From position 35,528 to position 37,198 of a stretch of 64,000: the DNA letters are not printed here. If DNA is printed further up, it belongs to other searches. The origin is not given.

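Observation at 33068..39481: Iron/haem supply block (feoAB + two NirJ/AhbC/AhbD-type radical-SAM enzymes + Cys-rich unknown) wedged between cytochrome loci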

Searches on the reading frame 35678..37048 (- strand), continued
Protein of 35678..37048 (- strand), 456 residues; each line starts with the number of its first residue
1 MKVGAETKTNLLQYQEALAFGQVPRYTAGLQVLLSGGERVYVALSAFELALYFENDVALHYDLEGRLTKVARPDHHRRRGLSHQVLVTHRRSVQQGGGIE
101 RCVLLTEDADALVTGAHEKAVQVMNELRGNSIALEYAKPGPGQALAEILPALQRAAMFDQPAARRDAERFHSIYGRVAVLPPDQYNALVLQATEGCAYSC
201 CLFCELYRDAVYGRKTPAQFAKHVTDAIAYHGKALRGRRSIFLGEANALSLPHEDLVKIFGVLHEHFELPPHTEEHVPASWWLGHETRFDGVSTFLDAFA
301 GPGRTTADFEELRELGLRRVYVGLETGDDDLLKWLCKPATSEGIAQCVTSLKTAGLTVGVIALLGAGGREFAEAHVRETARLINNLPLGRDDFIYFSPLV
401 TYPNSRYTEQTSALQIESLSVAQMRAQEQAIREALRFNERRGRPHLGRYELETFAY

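Call 29: find_related_loci(query=A1, collection=genome_contigs, flank=10000)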
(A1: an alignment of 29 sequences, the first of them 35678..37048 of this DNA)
Query A1 (456 aa) in genome_contigs; peptide patterns used: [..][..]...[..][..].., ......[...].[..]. (x = any residue, [..] = any of these).
289 stretches matched a pattern; 281 encode a relative of the query (tblastn E <= 1e-3); the best 80 are kept; 80 distinct loci.
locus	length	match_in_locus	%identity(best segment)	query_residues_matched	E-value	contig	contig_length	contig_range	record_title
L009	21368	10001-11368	95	1-456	0e+0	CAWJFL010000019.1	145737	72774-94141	MAG: uncultured Verrucomicrobiae bacterium isolate MFD09222.bin.2.60 genome assembly, contig: contig_67832, whole genome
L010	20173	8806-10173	92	1-456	0e+0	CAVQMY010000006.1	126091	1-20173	MAG: uncultured Verrucomicrobiae bacterium isolate MFD00082.bin.2.52 genome assembly, contig: contig_12273, whole genome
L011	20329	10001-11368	89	1-456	0e+0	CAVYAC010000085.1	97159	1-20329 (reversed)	MAG: uncultured Verrucomicrobiae bacterium isolate MFD01223.bin.2.30 genome assembly, contig: contig_3000, whole genome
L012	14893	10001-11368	89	1-456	0e+0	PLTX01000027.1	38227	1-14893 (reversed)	MAG: Verrucomicrobia bacterium isolate bog_1451 73.20120700_S1D.122_contig_25528, whole genome shotgun sequence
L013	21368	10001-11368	89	1-456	0e+0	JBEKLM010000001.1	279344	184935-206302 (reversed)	MAG: Verrucomicrobiia bacterium isolate SPRUCE 370 SPRUCE_370_1, whole genome shotgun sequence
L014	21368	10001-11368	88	1-456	0e+0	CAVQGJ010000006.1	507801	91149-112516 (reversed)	MAG: uncultured Verrucomicrobiae bacterium isolate MFD05512.bin.2.136 genome assembly, contig: contig_22410, whole genom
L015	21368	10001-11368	87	1-456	0e+0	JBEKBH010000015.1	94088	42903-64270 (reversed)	MAG: Verrucomicrobiia bacterium isolate SPRUCE 131 SPRUCE_131_15, whole genome shotgun sequence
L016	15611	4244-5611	81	1-456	0e+0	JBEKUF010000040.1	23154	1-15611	MAG: Verrucomicrobiia bacterium isolate SPRUCE 575 SPRUCE_575_40, whole genome shotgun sequence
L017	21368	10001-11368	78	1-456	0e+0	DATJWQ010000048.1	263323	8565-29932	MAG TPA_asm: Verrucomicrobiia bacterium isolate SMAG_U15103 k141_922051, whole genome shotgun sequence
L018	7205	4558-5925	75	1-456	0e+0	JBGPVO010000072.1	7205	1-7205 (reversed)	MAG: Verrucomicrobiia bacterium isolate OBJ1_062018_110_14 k141_507103_length_7205_cov_11.7562, whole genome shotgun seq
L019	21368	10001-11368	73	1-456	0e+0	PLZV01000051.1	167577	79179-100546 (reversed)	MAG: Verrucomicrobia bacterium isolate palsa_1439 73.20120700_P3D.107_contig_30892, whole genome shotgun sequence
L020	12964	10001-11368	73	1-456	0e+0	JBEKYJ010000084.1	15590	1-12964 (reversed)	MAG: Verrucomicrobiia bacterium isolate SPRUCE 672 SPRUCE_672_84, whole genome shotgun sequence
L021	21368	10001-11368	72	1-456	0e+0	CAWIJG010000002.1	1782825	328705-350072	MAG: uncultured Verrucomicrobiae bacterium isolate MFD05512.bin.1.230 genome assembly, contig: contig_15775, whole genom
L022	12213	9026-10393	71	1-456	0e+0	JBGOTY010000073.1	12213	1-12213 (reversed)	MAG: Verrucomicrobiia bacterium isolate OBJ_0618_7090110_151 k141_6925845_length_12213_cov_220.6162, whole genome shotgu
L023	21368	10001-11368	79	1-456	0e+0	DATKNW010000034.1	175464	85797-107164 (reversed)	MAG TPA_asm: Verrucomicrobiia bacterium isolate SMAG_U14747 k141_4363849, whole genome shotgun sequence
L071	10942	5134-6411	34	30-456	1e-75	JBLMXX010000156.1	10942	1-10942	MAG: Acidobacteriota bacterium isolate MAG244 PRJNA957066_bin26_renamed_155, whole genome shotgun sequence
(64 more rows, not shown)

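Call 33: search_protein_families(library=pfam, proteins=[L071:19-1143:+, L071:1212-2468:+, L071:2503-3132:+, L071:3142-3717:+, L071:3766-4329:+, L071:4364-4927:+, L071:6569-7843:+, L071:7860-8633:+, L071:8723-9262:+, L071:9408-10001:+], max_evalue=0.001)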
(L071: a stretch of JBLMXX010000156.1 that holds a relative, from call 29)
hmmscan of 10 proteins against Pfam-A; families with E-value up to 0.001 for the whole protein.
L071:19-1143:+ (374 aa): 2 families
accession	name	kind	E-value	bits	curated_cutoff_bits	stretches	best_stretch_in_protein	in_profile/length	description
PF07690.21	MFS_1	-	6.4e-39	134.3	33.4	2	7-197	24-215/347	Major Facilitator Superfamily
PF05977.19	MFS_3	-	1.2e-05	24.4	27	1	37-165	64-195/524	Transmembrane secretion effector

L071:1212-2468:+ (418 aa): 5 families
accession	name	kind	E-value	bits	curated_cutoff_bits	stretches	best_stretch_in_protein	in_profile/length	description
PF00441.29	Acyl-CoA_dh_1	-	5e-36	124.5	22.4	1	245-385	9-146/150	Acyl-CoA dehydrogenase, C-terminal domain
PF02771.21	Acyl-CoA_dh_N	-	1.7e-25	90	22.9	1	16-128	1-112/113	Acyl-CoA dehydrogenase, N-terminal domain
PF02770.24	Acyl-CoA_dh_M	-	3e-20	72.6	33.3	1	134-224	2-96/97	Acyl-CoA dehydrogenase, middle domain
PF08028.16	Acyl-CoA_dh_2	-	6.4e-20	72.2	22.7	1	253-377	2-133/134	Acyl-CoA dehydrogenase, C-terminal domain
PF22924.1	ACOX_C_alpha1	-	5.6e-09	36.5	27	1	247-382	4-162/169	Acyl-CoA oxidase, C-alpha1 domain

L071:2503-3132:+ (209 aa): 1 family
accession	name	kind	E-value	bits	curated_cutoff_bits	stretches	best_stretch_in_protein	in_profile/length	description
PF12654.12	DUF3786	-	6e-44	150.1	27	1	24-197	1-175/176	Domain of unknown function (DUF3786)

L071:3142-3717:+ (191 aa): 1 family
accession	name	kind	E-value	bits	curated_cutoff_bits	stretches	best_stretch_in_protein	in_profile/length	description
PF06445.20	GyrI-like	-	1.8e-22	80.7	26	1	13-155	3-154/155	GyrI-like small molecule binding domain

L071:3766-4329:+ (187 aa): 2 families
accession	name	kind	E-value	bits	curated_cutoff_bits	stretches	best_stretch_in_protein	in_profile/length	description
PF06445.20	GyrI-like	-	1.3e-22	81.2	26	1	2-144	3-154/155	GyrI-like small molecule binding domain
PF14526.11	Cass2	-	2.3e-05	25.1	27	1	14-144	12-150/150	Integron-associated effector binding protein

L071:4364-4927:+ (187 aa): 0 families

L071:6569-7843:+ (424 aa): 2 families
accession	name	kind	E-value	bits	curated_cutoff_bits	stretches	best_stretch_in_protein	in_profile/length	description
PF01855.24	POR_N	-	4.1e-51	174.4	27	1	74-252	1-181/231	Pyruvate flavodoxin/ferredoxin oxidoreductase, thiamine diP-bdg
PF17147.9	PFOR_II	-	3.9e-23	82.2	27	1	306-400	1-102/102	Pyruvate:ferredoxin oxidoreductase core domain II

L071:7860-8633:+ (257 aa): 1 family
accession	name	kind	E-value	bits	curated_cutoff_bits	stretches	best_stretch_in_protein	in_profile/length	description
PF02775.26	TPP_enzyme_C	-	2.8e-22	79.6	21.9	1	63-214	20-151/151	Thiamine pyrophosphate enzyme, C-terminal TPP binding domain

L071:8723-9262:+ (179 aa): 1 family
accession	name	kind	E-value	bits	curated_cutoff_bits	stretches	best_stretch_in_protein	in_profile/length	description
PF01558.24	POR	-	2.3e-36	126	27.4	1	11-174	1-172/173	Pyruvate ferredoxin/flavodoxin oxidoreductase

L071:9408-10001:+ (197 aa): 1 family
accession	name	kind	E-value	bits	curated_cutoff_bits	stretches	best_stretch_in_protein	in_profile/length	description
PF00571.33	CBS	-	3.4e-39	133.4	24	2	133-187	1-56/57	CBS domain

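Call 36: search_protein_representatives(alignment_id=A1)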
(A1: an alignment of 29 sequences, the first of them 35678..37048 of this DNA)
Query: 29 sequences, 456 profile positions. Proteins with E-value up to 0.001 (for the whole library): 3558; up to 1e-10: 1648; up to 1e-30: 533. The best 150 are listed.
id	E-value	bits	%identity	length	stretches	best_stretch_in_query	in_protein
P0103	2.4e-205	698.9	-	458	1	1-456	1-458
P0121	3.3e-169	579.8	-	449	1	9-456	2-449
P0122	7.7e-152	522.6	-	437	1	30-456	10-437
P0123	1.9e-146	504.8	-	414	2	8-271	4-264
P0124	4.8e-137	473.8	-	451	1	40-456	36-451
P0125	3.3e-121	421.6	-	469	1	10-456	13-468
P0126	2.9e-119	415.2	-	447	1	10-436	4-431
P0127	3.5e-119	414.9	-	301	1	5-289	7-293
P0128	1.1e-115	403.3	-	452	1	8-456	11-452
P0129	1.3e-115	403.2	-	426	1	34-456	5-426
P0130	3.4e-110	385.3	-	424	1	37-456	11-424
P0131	1.6e-108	379.8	-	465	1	9-437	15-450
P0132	5.1e-106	371.5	-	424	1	35-456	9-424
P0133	3.8e-105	368.7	-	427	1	48-456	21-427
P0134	1.2e-104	367.0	-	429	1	35-456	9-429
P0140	4.9e-100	351.8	-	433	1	39-456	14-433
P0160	2.5e-92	326.4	-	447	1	44-456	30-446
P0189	1.1e-84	301.2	-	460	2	164-456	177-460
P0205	2.5e-82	293.4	-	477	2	292-456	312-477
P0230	7.9e-77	275.3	-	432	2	294-434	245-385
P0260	9.7e-73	261.8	-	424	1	144-456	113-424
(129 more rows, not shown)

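Call 38: list_cluster_members(proteins=[P0124, P0130, P0140, P0160, P0189, P0205, P0230, P0260])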
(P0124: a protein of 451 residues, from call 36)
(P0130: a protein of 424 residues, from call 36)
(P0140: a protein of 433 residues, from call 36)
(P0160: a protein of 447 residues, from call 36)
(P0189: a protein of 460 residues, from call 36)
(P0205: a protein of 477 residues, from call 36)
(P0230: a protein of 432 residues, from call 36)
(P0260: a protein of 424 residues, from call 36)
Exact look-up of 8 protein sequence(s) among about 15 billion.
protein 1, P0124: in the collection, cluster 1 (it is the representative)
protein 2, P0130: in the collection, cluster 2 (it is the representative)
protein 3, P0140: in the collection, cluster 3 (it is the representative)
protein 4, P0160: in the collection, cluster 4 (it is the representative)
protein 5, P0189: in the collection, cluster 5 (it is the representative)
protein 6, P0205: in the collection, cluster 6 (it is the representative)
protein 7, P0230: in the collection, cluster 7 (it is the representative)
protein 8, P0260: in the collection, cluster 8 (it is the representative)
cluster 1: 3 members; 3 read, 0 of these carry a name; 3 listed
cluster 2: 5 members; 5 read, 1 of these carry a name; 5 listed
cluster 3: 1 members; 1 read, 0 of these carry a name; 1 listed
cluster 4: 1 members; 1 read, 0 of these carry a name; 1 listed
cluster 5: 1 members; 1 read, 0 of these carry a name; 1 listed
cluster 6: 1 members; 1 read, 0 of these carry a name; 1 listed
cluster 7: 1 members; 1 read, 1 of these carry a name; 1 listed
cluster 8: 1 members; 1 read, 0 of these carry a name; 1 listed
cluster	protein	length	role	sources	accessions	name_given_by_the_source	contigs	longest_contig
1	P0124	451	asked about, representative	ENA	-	-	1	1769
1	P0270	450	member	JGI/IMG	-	-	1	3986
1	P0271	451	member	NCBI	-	-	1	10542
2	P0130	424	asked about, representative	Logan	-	-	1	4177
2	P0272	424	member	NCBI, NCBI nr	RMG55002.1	MAG: radical SAM protein [Acidobacteria bacterium] | MAG: radical SAM protein [Acidobacteriota bacterium]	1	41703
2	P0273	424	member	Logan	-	-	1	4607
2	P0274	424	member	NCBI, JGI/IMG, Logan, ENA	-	-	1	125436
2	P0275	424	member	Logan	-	-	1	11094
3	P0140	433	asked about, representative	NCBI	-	-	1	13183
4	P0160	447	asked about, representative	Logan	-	-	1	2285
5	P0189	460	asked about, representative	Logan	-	-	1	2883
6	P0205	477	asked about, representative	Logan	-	-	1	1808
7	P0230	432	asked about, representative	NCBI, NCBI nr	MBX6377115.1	MAG: radical SAM protein [Clostridia bacterium] | radical SAM protein [Clostridia bacterium]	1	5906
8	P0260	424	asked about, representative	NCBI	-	-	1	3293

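Call 51: find_encoding_contigs(protein=P0230, flank=8000, max_places=2)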
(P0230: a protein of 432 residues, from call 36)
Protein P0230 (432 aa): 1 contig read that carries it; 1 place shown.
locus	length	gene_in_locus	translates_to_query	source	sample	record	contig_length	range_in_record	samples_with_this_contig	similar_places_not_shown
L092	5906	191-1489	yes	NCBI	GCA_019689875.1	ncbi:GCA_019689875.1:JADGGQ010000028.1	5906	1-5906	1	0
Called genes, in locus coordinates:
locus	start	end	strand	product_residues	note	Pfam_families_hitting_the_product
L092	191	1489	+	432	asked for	PF04055:Radical_SAM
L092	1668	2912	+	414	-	PF02515:CoA_transf_3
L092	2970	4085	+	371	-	PF03480:DctP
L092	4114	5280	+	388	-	PF02771:Acyl-CoA_dh_N, PF02770:Acyl-CoA_dh_M, PF00441:Acyl-CoA_dh_1, PF08028:Acyl-CoA_dh_2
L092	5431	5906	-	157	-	PF02687:FtsX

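Call 60: search_solved_structures(query=L003:15570-16049:+, max_evalue=0.01)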
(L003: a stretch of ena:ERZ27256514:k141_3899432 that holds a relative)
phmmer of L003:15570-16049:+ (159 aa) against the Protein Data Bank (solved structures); distinct sequences matched with E-value up to 0.01: 23.
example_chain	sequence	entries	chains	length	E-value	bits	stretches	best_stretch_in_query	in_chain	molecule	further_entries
7fby_A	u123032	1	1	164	1.9e-12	50.6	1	4-140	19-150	Transcriptional regulatory protein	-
9w4v_A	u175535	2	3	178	2.6e-12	50.2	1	4-137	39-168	Uncharacterized HTH-type transcriptional regulator PH0140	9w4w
2p5v_A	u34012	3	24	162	2.4e-11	47.1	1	4-141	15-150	Transcriptional regulator, LRP/AsnC family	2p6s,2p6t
2cyy_A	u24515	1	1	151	6e-11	45.8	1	4-142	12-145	Putative HTH-type transcriptional regulator PH1519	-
1ri7_A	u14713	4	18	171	8.4e-11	45.3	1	4-142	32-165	Putative transcriptional regulator | Putative HTH-type transcriptional regulator PH1519 | Uncharacterized HTH-type transcriptional regulator PH1519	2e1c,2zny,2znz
1i1g_A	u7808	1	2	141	1.1e-10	44.9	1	4-137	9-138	TRANSCRIPTIONAL REGULATOR LRPA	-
2gqq_A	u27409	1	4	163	3.9e-09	39.9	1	8-143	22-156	Leucine-responsive regulatory protein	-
2efo_A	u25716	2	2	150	5.6e-08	36.1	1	4-142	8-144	150aa long hypothetical transcriptional regulator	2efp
2e7w_A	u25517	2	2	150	1.2e-07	35.1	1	4-142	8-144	150aa long hypothetical transcriptional regulator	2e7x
2efn_A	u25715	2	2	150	2.2e-07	34.2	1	4-142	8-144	150aa long hypothetical transcriptional regulator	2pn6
2efq_A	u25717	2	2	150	5.9e-07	32.8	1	4-142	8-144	150aa long hypothetical transcriptional regulator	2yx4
2pmh_A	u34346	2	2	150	5.9e-07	32.8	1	4-142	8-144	150aa long hypothetical transcriptional regulator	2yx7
3i4p_A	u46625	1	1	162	8.4e-06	29.1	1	4-113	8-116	Transcriptional regulator, AsnC family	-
2zbc_A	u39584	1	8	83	0.00019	24.7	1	73-136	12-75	83aa long hypothetical transcriptional regulator asnC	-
4pcq_A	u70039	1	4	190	0.00073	22.8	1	17-136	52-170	Possible transcriptional regulatory protein (Probably Lrp/AsnC-family)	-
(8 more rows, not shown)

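Call 65: search_protein_families(library=ncbifam, alignment_id=A3, max_evalue=0.001)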
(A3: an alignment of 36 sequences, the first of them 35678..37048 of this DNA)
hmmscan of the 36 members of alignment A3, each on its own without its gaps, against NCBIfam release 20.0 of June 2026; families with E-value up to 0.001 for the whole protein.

A. member 1, window:35678-37048:- (456 aa): 2 families
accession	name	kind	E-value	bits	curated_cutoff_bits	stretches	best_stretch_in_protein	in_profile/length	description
TIGR04479.1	bcpD_PhpK_rSAM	subfamily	7.6e-06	24.6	600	1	312-385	337-408/504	PhpK family radical SAM P-methyltransferase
TIGR03471.1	HpnJ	equivalog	6.9e-05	21.9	577.6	0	309-368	290-349/472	hopanoid biosynthesis associated radical SAM protein HpnJ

B. families by the number of members that match (of 36 scanned): 15 families
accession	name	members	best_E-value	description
TIGR04479.1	bcpD_PhpK_rSAM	27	2.2e-09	PhpK family radical SAM P-methyltransferase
TIGR04014.1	B12_SAM_MJ_0865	16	9.3e-12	methyl-coenzyme M reductase glutamine C-methyltransferase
TIGR03471.1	HpnJ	11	4.1e-07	hopanoid biosynthesis associated radical SAM protein HpnJ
TIGR04013.1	B12_SAM_MJ_1487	6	4.7e-08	TIGR04013 family B12-binding domain/radical SAM domain-containing protein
TIGR03975.1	rSAM_ocin_1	6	1.2e-05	RiPP maturation radical SAM C-methyltransferase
TIGR02026.1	BchE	5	1.6e-07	magnesium-protoporphyrin IX monomethyl ester anaerobic oxidative cyclase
TIGR04367.1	HpnR_B12_rSAM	3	4.2e-05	hopanoid C-3 methylase HpnR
NF006067.1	PRK08208.1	2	4.4e-06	STM4012 family radical SAM protein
NF050148.1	rSAM_ApyD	2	5.5e-05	RiPP biosynthesis radical SAM protein ApyD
TIGR04072.2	rSAM_ladder_B12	2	0.0006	lipid biosynthesis B12-binding/radical SAM protein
TIGR00089.1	TIGR00089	1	6e-05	MiaB/RimO family radical SAM methylthiotransferase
TIGR04107.1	rSAM_HutW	1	0.00012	heme anaerobic degradation radical SAM methyltransferase ChuW/HutW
TIGR00539.1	hemN_rel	1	0.00045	radical SAM family heme chaperone HemW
TIGR01578.1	MiaB-like-B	1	0.00053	tRNA (N(6)-L-threonylcarbamoyladenosine(37)-C(2))-methylthiotransferase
NF010916.0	PRK14336.1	1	0.00063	tRNA (N6-isopentenyl adenosine(37)-C2)-methylthiotransferase MiaB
